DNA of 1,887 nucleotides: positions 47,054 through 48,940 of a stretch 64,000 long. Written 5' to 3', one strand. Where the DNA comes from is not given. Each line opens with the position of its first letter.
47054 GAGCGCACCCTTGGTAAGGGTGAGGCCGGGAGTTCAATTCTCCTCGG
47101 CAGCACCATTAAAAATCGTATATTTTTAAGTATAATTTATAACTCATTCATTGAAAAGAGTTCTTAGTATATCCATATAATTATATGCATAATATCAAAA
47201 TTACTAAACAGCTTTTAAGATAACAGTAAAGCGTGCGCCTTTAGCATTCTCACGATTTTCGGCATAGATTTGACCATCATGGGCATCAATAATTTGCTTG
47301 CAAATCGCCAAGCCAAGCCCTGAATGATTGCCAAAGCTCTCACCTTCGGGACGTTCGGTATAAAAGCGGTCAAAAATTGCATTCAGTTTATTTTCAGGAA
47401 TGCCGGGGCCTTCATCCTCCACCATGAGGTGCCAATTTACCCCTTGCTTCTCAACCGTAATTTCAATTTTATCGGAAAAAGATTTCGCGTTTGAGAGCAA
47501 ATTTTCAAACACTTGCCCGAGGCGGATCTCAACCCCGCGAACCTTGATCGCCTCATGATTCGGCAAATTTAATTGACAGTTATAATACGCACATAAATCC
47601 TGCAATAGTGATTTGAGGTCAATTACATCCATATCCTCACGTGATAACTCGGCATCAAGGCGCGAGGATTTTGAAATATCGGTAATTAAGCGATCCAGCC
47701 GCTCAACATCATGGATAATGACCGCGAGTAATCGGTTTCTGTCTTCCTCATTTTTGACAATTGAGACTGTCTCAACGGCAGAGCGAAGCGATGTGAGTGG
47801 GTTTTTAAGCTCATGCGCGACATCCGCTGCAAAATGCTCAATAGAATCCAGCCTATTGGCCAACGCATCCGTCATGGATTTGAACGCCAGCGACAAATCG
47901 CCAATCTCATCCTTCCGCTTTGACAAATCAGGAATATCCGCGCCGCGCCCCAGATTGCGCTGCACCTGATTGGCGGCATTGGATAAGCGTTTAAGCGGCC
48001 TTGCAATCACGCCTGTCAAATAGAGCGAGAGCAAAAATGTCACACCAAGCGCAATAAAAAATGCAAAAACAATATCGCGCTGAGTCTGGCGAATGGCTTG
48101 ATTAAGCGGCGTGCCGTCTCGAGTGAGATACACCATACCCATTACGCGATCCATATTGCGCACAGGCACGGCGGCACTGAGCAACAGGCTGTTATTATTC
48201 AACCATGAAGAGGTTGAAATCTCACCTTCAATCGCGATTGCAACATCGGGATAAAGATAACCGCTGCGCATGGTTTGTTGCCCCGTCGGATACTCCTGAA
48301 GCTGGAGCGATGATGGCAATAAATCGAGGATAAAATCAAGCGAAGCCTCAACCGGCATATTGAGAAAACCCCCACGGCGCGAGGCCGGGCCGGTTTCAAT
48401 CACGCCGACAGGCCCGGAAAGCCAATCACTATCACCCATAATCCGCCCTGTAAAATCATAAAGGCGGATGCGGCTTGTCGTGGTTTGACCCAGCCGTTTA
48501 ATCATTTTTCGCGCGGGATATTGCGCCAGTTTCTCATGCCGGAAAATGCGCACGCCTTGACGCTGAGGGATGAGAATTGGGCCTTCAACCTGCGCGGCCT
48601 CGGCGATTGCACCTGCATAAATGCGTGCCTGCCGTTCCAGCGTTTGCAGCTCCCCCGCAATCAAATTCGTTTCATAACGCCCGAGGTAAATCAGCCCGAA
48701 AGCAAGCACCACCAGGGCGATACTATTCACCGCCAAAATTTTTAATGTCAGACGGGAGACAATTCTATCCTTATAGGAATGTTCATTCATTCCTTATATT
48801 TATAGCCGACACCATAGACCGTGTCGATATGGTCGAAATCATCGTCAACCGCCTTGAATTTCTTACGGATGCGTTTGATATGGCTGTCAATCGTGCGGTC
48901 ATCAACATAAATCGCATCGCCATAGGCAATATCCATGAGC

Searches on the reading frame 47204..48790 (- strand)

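Call 94: search_protein_families(library=pfam, proteins=[window:47204-48790:-], max_evalue=0.0001)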
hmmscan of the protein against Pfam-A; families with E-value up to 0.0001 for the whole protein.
window:47204-48790:- (528 aa): 5 families
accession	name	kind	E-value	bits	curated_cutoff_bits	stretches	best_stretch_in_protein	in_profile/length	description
PF02518.31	HATPase_c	-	1.3e-23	84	26.4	1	419-526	1-108/111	Histidine kinase-, DNA gyrase B-, and HSP90-like ATPase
PF00512.31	HisKA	-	4.3e-13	49.6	26.9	1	318-381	3-66/66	His Kinase A (phospho-acceptor) domain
PF13755.11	Sensor_TM1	-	3.4e-10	40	26.6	1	9-66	7-66/68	Sensor N-terminal transmembrane domain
PF00672.30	HAMP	-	5.1e-09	36.8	25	1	258-310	2-51/53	HAMP domain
PF13756.12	Stimulus_sens_1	-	1.3e-07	32.5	29.8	1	93-192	6-102/111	Stimulus-sensing domain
